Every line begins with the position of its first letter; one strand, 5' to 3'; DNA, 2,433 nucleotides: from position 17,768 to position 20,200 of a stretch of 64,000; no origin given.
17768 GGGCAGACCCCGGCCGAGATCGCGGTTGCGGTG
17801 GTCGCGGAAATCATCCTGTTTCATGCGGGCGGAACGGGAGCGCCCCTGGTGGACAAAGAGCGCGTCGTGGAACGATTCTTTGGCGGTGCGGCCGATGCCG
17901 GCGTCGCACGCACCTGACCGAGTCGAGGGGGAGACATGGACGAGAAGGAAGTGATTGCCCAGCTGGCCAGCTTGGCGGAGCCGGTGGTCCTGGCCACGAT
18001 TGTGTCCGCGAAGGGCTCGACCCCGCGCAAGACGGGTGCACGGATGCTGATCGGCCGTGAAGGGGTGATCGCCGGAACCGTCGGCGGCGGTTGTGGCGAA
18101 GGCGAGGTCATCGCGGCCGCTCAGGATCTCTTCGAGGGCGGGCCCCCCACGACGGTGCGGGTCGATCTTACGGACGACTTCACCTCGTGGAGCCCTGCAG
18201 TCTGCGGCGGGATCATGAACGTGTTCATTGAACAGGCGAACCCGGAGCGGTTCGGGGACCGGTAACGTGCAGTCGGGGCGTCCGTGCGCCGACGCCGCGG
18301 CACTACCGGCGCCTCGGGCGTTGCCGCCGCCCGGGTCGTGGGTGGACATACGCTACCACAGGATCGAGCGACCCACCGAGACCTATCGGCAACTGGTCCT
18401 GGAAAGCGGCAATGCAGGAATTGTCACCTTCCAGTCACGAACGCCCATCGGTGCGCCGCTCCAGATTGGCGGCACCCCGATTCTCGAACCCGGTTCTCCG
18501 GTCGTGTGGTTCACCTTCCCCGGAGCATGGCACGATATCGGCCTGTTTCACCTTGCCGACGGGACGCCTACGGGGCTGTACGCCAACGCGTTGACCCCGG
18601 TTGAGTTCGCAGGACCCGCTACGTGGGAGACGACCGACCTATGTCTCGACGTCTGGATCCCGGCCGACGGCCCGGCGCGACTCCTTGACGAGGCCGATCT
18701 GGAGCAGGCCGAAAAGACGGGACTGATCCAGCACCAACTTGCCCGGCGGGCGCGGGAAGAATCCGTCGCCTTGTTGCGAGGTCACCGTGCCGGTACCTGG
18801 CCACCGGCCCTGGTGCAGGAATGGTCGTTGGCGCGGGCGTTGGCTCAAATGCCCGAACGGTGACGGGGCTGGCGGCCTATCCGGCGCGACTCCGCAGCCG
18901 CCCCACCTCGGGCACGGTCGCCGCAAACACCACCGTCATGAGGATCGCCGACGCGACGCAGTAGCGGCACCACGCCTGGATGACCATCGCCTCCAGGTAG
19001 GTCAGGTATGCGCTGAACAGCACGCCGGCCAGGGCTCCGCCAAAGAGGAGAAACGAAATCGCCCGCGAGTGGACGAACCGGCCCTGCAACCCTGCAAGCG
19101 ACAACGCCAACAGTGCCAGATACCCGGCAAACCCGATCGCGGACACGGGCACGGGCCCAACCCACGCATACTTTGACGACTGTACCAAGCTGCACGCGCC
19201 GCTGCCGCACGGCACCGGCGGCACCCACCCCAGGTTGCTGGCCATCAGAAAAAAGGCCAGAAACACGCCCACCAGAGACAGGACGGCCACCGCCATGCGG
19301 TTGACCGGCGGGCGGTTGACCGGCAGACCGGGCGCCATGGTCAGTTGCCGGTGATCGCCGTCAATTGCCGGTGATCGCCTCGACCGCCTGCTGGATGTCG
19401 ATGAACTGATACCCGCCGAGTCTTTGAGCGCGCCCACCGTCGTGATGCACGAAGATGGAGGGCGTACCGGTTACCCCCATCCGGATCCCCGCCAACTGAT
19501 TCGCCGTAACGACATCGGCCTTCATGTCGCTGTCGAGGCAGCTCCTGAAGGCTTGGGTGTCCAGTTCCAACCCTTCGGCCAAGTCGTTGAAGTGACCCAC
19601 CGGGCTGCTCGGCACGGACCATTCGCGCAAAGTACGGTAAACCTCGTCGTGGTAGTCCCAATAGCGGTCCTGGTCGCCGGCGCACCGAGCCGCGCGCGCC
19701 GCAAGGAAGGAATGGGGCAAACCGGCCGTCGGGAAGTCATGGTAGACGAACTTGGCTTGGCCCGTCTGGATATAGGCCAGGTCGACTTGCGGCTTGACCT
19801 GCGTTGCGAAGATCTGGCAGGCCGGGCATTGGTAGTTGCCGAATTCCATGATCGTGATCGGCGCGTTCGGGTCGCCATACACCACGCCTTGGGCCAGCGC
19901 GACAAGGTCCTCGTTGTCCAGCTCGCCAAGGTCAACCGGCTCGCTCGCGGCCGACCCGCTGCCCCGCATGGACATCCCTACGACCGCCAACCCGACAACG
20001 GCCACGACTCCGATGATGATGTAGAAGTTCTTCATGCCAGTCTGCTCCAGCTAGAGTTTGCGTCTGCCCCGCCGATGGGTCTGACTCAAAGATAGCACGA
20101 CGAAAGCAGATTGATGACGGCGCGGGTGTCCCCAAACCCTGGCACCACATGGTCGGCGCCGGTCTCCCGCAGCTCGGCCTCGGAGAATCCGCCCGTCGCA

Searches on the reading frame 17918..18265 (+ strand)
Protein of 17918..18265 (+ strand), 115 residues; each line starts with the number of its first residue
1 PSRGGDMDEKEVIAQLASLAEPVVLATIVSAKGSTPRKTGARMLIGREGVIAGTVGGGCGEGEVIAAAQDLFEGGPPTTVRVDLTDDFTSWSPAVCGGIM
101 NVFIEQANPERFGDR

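Call 23: search_protein_families(library=pfam, proteins=[window:17918-18265:+], max_evalue=0.001)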
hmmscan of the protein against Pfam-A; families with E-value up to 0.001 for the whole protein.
window:17918-18265:+ (115 aa): 1 family
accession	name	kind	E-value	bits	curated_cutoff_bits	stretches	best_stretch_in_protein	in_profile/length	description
PF02625.21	XdhC_CoxI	-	1e-22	80.3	24.3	1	20-83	5-68/68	XdhC and CoxI family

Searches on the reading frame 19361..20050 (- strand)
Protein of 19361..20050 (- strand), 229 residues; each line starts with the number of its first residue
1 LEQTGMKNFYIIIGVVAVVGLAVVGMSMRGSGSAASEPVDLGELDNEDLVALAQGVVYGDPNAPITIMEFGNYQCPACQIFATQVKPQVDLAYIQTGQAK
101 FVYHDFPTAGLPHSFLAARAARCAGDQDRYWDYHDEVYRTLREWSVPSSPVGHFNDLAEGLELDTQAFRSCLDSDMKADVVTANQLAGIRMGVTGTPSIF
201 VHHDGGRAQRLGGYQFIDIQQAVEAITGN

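Call 22: search_protein_families(library=pfam, proteins=[window:19361-20050:-], max_evalue=0.001)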
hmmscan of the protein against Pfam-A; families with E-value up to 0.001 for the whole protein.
window:19361-20050:- (229 aa): 3 families
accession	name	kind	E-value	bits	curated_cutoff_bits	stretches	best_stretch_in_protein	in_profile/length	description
PF13462.12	Thioredoxin_4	-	3.5e-27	96.1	23.2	1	54-203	4-147/165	Thioredoxin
PF01323.26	DSBA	-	1.1e-10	42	25.6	1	67-209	2-176/191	DSBA-like thioredoxin domain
PF13098.12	Thioredoxin_2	-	0.00049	20.8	27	0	66-215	8-95/104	Thioredoxin-like domain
